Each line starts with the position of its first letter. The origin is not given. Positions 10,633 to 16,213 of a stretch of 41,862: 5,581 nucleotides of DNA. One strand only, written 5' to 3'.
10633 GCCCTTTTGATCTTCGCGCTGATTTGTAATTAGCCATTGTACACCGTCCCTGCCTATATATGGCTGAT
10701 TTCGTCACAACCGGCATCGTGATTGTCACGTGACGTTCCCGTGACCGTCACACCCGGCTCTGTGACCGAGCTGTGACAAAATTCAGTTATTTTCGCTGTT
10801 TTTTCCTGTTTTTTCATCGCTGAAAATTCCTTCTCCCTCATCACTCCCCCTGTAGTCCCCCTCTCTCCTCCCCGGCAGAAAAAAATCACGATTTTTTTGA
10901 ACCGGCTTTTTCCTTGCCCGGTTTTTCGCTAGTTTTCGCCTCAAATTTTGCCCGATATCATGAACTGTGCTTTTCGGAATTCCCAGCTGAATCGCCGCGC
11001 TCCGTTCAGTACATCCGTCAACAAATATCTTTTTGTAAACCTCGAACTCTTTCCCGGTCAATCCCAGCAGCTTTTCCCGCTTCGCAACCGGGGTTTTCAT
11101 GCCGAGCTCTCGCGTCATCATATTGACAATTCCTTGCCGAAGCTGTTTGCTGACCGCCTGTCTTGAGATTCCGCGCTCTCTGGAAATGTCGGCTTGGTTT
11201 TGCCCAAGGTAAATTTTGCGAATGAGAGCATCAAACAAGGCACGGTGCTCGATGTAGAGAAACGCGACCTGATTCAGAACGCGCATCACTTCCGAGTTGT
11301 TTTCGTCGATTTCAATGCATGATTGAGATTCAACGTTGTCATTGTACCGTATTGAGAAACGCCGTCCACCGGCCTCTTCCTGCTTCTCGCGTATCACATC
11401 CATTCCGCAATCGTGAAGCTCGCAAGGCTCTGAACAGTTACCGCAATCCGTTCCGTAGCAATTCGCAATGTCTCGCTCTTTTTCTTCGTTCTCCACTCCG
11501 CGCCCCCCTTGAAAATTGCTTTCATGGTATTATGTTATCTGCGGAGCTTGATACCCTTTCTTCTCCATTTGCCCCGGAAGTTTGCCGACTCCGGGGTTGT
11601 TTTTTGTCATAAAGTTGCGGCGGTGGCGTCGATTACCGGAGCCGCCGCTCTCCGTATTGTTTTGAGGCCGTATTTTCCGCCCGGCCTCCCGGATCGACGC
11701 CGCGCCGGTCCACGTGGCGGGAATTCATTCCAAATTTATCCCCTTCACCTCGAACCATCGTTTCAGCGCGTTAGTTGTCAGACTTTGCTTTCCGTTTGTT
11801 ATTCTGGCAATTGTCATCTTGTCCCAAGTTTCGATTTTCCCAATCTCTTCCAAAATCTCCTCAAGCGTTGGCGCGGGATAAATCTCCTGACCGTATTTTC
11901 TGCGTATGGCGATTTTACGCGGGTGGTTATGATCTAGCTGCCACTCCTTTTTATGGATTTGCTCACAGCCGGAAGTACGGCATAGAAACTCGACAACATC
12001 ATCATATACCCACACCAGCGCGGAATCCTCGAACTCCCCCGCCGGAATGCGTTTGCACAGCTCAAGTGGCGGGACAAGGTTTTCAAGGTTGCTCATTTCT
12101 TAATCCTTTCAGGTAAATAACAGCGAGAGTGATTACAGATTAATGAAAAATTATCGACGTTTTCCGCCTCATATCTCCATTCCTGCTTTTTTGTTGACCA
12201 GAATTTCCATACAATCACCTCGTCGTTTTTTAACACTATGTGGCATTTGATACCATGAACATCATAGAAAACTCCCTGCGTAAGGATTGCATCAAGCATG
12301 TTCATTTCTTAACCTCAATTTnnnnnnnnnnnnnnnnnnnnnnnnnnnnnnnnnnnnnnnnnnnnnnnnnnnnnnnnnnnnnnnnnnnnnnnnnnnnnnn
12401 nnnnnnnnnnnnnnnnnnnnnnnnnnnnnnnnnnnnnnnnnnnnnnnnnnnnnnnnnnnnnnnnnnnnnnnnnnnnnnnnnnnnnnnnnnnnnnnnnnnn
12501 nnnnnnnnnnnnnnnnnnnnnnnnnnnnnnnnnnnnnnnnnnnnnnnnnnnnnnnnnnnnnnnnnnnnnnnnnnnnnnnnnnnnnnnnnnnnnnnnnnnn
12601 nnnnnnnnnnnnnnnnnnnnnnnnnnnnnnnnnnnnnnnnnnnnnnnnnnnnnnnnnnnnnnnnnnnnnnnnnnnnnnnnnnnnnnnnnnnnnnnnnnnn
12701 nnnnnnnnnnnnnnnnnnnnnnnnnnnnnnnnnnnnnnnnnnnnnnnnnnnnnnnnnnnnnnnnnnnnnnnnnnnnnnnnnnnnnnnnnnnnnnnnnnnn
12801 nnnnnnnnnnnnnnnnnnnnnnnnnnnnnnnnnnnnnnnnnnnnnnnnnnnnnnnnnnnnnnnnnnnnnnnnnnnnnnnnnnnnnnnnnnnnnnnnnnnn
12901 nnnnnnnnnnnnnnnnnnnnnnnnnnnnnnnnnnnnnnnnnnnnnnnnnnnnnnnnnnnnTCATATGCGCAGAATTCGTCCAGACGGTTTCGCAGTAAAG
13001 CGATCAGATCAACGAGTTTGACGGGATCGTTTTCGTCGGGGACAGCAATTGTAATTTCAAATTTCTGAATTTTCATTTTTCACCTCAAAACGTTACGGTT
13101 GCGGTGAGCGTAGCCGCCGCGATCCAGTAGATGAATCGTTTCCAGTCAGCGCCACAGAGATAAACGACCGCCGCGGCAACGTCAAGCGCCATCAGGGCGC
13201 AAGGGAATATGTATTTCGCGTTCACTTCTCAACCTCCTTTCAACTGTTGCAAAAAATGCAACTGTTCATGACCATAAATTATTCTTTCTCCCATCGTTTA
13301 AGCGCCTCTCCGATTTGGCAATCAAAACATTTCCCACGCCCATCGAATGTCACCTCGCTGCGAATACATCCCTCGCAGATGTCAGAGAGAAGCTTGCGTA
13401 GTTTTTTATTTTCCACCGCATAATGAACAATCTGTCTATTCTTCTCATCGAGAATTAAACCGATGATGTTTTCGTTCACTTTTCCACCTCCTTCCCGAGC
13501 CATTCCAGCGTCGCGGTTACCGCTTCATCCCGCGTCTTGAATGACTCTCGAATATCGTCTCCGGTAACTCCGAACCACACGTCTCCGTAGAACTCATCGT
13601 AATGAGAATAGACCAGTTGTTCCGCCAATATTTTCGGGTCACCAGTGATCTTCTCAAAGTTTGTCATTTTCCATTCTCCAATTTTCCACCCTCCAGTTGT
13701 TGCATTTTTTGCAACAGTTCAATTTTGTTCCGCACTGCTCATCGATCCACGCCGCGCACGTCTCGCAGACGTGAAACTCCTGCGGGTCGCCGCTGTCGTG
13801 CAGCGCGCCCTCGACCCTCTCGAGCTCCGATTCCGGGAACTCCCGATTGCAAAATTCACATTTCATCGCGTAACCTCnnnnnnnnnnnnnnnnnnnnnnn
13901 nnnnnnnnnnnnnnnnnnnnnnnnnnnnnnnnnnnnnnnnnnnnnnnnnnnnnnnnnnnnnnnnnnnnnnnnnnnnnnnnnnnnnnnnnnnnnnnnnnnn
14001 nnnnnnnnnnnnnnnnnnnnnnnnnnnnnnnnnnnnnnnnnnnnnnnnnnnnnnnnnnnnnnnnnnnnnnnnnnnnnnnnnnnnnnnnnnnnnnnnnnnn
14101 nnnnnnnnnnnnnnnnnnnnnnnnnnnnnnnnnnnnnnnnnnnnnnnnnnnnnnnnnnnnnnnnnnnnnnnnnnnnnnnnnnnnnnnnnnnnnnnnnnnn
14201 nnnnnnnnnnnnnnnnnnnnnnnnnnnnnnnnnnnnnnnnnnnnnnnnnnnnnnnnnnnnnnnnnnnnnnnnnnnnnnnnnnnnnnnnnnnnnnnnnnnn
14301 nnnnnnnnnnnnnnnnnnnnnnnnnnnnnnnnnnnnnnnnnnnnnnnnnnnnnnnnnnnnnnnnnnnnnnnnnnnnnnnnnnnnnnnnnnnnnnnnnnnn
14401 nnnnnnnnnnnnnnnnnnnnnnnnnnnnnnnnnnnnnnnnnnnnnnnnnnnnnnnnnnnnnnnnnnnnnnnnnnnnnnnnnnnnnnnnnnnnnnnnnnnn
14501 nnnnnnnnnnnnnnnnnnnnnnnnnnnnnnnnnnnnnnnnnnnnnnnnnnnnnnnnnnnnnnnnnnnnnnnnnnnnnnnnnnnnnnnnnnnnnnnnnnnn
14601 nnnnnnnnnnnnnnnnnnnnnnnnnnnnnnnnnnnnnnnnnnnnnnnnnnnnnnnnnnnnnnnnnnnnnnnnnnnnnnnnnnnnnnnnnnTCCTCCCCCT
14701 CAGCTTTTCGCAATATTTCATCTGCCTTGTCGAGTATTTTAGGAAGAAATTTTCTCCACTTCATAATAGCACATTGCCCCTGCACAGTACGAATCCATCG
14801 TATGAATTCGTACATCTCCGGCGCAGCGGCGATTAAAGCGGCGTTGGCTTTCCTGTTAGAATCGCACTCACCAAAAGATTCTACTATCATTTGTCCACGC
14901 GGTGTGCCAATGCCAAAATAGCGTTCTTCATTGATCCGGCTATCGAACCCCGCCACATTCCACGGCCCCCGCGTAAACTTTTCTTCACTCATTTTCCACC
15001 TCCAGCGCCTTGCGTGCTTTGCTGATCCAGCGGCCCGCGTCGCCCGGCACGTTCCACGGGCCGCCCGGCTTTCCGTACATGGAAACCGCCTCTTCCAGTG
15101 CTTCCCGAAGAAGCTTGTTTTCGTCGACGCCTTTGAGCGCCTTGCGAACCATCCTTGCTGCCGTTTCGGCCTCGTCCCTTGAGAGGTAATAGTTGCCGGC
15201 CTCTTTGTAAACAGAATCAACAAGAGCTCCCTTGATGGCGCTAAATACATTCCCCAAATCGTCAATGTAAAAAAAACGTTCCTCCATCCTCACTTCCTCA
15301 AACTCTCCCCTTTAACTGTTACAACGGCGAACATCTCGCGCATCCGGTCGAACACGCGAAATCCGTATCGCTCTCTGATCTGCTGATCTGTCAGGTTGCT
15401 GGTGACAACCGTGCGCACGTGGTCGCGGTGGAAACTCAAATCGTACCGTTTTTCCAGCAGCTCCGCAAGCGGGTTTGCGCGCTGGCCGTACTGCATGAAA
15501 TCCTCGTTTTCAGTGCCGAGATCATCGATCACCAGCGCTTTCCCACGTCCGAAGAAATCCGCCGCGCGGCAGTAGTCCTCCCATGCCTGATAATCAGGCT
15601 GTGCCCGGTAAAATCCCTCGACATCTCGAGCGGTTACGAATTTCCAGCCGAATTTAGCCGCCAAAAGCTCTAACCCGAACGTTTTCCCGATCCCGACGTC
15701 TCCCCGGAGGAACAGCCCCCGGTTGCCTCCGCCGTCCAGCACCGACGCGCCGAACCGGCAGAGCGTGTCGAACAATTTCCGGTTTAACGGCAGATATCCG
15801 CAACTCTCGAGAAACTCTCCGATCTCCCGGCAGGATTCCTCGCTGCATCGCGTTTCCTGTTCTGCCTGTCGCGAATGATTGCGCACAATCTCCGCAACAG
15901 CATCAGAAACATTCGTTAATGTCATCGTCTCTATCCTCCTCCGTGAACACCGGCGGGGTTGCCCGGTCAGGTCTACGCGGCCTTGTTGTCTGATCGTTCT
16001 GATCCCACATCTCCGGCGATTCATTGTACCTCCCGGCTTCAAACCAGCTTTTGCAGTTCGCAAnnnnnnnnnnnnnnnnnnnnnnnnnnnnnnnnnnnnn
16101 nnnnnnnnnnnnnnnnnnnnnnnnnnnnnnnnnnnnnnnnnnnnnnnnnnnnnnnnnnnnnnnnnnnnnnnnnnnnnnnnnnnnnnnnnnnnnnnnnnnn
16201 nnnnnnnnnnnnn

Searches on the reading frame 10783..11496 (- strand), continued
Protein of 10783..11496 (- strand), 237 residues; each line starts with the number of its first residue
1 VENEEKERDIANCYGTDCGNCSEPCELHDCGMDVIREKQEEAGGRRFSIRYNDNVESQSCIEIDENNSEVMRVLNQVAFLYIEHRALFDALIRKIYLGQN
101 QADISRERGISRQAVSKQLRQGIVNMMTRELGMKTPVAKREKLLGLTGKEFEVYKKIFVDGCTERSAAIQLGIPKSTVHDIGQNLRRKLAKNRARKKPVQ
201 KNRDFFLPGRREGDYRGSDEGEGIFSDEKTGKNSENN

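Call 74: find_related_loci(query=A3, collection=genome_contigs, flank=10000)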
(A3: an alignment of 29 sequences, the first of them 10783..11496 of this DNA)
Query A3 (237 aa) in genome_contigs; peptide patterns used: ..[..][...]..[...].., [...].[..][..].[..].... (x = any residue, [..] = any of these).
109 stretches matched a pattern; 3 encode a relative of the query (tblastn E <= 1e-3); 3 distinct loci.
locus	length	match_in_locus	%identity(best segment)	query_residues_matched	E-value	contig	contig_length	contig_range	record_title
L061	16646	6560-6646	66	98-125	8e-7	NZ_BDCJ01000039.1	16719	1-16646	Nocardia grenadensis NBRC 108939, whole genome shotgun sequence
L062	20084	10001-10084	54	100-127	3e-5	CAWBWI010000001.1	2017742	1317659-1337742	MAG: Candidatus Eisenbacteria bacterium isolate MFD09730.bin.2.41 genome assembly, contig: contig_11239, whole genome sh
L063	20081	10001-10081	52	100-126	7e-5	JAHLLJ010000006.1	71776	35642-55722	MAG: Deltaproteobacteria bacterium isolate MAG101 NODE_1097_length_71776_cov_218.988915, whole genome shotgun sequence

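Call 77: search_protein_families(library=ncbifam, proteins=[window:10783-11496:-], max_evalue=0.01)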
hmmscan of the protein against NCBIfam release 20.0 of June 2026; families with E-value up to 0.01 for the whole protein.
window:10783-11496:- (237 aa): 3 families
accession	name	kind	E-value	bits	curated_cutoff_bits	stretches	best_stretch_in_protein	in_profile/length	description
TIGR02937.1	sigma70-ECF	superfamily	9.7e-07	28.6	42.9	0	143-191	115-163/165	sigma-70 family RNA polymerase sigma factor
NF003257.0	PRK04217.1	equivalog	0.0015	18.6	115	0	124-191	21-88/110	hypothetical protein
NF033546.1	transpos_IS21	equivalog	0.0082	15.7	160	0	98-132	8-33/294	IS21 family transposase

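Call 90: search_protein_representatives(alignment_id=A3)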
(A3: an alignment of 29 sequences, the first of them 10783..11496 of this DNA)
Query: 29 sequences, 205 profile positions. Proteins with E-value up to 0.001 (for the whole library): 136; up to 1e-10: 57; up to 1e-30: 16. The best 136 are listed.
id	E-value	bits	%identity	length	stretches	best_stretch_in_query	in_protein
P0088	3.1e-83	294.8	-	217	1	6-205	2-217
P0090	5.1e-73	261.4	-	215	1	7-205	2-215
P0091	6.8e-70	251.2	-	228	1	5-205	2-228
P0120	7.3e-66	238.1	-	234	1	4-202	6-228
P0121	4.3e-59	216.0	-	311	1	4-204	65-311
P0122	3.6e-52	193.4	-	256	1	4-203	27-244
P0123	9.8e-49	182.1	-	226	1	2-203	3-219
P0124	2.8e-48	180.7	-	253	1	4-203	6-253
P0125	7.0e-42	159.8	-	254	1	8-204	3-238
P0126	3.1e-41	157.7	-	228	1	5-201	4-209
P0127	8.1e-41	156.3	-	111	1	1-110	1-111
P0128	3.0e-39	151.1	-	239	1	5-203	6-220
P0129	6.0e-39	150.2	-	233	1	7-204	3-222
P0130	6.7e-36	140.2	-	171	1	9-142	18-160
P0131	5.3e-34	134.0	-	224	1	3-198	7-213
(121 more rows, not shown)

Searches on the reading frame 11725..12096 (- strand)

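Call 78: search_protein_families(library=pfam, proteins=[window:11725-12096:-], max_evalue=0.01)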
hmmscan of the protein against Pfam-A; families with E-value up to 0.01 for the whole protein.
window:11725-12096:- (123 aa): 1 family
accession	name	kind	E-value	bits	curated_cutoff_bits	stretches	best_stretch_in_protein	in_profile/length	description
PF18284.7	DNA_meth_N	-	0.0044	17.5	25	0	71-105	8-41/57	DNA methylase N-terminal domain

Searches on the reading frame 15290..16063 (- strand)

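Call 39: search_protein_families(library=pfam, proteins=[window:15290-16063:-], max_evalue=0.001)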
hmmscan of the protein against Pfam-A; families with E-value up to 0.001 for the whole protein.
window:15290-16063:- (257 aa): 0 families

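Call 77: search_protein_families(library=ncbifam, proteins=[window:15290-16063:-], max_evalue=0.01)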
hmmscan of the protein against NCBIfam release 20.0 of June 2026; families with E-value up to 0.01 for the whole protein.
window:15290-16063:- (257 aa): 4 families
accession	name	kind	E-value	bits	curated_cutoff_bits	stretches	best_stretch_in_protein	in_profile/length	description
NF005304.0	PRK06835.1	equivalog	4.2e-12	45.8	215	1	114-256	183-320/330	ATP-binding protein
NF005992.0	PRK08116.1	subfamily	2.7e-11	43.1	189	1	114-257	114-253/269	hypothetical protein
NF006505.0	PRK08939.1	equivalog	7.2e-05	22.2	228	1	99-233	141-269/306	primosomal protein DnaI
NF038214.1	IS21_help_AAA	equivalog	0.0003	20.6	200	1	116-257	92-230/232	IS21-like element helper ATPase IstB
